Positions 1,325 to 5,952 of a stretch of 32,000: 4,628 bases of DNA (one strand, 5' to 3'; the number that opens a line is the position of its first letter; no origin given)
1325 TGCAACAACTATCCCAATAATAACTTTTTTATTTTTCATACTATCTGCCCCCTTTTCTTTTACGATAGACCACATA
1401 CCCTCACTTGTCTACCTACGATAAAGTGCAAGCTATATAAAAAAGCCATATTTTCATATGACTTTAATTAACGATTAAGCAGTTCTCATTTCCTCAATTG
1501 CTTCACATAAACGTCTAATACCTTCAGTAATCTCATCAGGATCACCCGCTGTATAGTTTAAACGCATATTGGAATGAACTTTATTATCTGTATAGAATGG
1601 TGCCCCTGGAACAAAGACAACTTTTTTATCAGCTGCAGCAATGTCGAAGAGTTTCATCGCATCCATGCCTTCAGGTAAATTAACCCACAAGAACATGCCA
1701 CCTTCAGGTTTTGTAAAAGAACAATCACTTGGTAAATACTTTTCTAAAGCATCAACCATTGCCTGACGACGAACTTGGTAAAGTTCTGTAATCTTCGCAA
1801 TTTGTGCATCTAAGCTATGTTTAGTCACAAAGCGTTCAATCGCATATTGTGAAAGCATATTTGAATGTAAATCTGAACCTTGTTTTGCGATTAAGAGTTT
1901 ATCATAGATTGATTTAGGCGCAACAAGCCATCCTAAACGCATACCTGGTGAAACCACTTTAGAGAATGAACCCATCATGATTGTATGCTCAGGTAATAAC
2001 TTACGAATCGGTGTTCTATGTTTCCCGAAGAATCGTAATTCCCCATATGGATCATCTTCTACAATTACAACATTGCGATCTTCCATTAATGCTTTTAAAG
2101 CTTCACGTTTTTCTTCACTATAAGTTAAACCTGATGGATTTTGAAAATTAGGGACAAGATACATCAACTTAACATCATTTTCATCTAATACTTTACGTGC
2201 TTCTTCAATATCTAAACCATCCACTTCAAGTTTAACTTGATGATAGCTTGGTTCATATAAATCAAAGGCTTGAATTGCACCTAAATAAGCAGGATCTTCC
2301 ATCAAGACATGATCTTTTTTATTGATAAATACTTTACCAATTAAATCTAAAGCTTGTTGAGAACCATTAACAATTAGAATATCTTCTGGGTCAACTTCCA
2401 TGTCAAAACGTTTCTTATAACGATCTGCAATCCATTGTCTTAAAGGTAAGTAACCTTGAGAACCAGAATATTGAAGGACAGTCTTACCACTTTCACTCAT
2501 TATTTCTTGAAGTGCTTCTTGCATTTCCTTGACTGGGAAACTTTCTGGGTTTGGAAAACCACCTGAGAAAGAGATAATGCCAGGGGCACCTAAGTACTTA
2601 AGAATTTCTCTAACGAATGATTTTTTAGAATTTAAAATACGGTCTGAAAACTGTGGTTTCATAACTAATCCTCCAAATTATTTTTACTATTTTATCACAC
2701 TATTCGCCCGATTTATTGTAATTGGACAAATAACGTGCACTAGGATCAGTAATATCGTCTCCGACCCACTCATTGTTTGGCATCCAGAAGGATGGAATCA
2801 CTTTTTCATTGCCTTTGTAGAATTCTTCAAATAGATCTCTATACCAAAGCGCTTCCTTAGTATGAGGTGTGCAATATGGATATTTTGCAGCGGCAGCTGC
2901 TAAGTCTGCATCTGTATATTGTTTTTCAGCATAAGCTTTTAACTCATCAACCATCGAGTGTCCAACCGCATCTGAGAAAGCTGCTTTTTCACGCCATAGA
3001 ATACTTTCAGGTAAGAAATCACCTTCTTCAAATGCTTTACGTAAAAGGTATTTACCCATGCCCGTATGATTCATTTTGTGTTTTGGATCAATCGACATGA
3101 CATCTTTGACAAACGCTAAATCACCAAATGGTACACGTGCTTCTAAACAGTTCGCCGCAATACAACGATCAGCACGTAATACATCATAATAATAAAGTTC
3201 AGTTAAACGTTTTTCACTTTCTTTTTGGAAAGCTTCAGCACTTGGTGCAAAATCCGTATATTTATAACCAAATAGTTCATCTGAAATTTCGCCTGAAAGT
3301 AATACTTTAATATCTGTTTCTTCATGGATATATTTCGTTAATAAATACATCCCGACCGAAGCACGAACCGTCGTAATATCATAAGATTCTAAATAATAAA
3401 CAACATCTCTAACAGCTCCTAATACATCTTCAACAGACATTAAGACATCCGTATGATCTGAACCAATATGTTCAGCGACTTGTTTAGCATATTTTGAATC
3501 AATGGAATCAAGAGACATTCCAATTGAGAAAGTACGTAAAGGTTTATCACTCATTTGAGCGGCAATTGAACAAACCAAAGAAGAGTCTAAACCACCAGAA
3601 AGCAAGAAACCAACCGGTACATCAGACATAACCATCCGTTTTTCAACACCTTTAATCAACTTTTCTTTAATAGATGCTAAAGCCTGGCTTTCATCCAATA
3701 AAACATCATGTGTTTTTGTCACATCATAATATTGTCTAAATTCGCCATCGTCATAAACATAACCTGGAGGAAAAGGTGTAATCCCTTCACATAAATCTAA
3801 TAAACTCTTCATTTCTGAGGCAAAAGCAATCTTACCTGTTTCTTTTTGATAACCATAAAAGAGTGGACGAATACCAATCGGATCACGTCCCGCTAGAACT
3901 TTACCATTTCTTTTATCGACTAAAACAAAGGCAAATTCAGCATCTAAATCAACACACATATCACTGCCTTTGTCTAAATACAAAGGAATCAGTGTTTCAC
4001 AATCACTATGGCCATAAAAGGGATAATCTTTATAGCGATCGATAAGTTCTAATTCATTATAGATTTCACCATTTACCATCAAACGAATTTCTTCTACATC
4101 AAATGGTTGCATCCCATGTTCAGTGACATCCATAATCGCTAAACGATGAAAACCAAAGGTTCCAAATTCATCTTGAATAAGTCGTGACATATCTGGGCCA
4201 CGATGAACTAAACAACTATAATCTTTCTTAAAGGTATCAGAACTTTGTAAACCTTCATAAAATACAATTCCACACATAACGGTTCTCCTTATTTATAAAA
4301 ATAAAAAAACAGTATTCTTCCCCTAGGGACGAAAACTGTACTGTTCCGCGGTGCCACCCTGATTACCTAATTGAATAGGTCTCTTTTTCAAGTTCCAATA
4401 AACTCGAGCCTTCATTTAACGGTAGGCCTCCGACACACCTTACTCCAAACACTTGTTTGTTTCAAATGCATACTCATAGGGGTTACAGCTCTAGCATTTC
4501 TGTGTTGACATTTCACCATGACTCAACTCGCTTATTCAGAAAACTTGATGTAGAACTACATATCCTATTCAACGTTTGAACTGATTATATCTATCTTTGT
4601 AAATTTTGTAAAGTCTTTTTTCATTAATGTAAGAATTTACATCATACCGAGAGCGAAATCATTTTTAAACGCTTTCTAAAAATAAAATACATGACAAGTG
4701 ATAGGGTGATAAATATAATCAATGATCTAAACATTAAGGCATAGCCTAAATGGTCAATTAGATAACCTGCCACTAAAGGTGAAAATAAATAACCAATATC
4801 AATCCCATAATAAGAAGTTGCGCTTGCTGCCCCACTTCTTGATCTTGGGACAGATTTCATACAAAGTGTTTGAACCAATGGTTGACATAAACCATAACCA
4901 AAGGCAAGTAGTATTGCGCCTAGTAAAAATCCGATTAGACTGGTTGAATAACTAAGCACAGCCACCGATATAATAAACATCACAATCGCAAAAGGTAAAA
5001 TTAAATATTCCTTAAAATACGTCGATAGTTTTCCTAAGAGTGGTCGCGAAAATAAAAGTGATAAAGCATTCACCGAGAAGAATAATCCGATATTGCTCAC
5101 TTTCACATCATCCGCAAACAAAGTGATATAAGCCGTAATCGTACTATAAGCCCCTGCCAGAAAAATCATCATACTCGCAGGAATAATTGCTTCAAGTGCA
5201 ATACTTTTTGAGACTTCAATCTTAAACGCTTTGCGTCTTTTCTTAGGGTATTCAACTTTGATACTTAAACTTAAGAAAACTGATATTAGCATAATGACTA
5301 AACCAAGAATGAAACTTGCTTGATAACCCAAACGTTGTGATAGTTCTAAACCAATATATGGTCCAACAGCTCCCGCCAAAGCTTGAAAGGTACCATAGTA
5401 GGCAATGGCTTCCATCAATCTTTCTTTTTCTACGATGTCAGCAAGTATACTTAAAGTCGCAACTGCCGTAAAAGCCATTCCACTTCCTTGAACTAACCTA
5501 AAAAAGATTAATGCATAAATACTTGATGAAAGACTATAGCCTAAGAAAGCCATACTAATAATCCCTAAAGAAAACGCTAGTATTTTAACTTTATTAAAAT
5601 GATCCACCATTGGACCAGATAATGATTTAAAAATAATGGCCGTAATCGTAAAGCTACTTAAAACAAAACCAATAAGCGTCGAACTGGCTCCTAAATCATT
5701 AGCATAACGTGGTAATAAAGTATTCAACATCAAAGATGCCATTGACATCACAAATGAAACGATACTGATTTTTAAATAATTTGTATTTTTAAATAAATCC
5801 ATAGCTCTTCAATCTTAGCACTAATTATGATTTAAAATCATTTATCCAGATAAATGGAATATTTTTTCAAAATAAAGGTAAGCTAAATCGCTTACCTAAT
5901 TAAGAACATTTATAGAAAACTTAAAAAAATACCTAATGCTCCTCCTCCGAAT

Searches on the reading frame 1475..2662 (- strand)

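Call 37: search_protein_families(library=pfam, proteins=[window:1475-2662:-], max_evalue=0.001)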
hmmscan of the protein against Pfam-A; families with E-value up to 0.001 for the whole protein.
window:1475-2662:- (395 aa): 2 families
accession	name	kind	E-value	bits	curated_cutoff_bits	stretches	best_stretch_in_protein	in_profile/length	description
PF00155.27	Aminotran_1_2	-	1.7e-36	126.6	19.7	1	41-385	17-361/361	Aminotransferase class I and II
PF12897.13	Asp_aminotransf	-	8e-09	35.2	27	1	142-381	150-401/421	Aspartate amino-transferase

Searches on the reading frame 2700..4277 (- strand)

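Call 37: search_protein_families(library=pfam, proteins=[window:2700-4277:-], max_evalue=0.001)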
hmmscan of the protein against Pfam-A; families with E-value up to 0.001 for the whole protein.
window:2700-4277:- (525 aa): 4 families
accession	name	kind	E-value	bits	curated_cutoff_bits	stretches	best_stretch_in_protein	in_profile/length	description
PF00733.27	Asn_synthase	-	2.1e-71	241.9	21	2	203-341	2-138/354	Asparagine synthase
PF13537.11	GATase_7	-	1.7e-28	99.5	25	1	45-160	3-122/123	Glutamine amidotransferase domain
PF13522.11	GATase_6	-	2.3e-22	79.9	27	1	29-155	2-130/130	Glutamine amidotransferase domain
PF12481.13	DUF3700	-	2.2e-06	27.8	27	1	107-177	125-195/228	Aluminium induced protein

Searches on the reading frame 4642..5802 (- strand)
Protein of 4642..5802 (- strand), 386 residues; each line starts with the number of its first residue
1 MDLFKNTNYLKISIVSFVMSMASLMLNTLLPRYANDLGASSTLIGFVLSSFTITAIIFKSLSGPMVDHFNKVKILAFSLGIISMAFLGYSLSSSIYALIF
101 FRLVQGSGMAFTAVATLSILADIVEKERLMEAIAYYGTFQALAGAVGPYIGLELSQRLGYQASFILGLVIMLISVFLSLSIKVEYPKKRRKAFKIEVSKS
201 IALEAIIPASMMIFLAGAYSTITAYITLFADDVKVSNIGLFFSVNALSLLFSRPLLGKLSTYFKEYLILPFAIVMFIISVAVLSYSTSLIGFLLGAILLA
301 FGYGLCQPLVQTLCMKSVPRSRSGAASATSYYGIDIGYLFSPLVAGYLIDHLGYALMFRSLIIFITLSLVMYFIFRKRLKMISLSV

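Call 37: search_protein_families(library=pfam, proteins=[window:4642-5802:-], max_evalue=0.001)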
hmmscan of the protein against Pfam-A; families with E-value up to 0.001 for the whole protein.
window:4642-5802:- (386 aa): 3 families
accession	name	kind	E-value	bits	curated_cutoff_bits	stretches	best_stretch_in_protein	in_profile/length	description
PF07690.21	MFS_1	-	7.4e-59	199.8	33.4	2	13-328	2-333/347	Major Facilitator Superfamily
PF05977.19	MFS_3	-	9.1e-07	28.1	27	1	9-187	12-195/524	Transmembrane secretion effector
PF12832.13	MFS_1_like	-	1.3e-05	24.9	25.2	1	2-151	207-358/373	MFS_1 like family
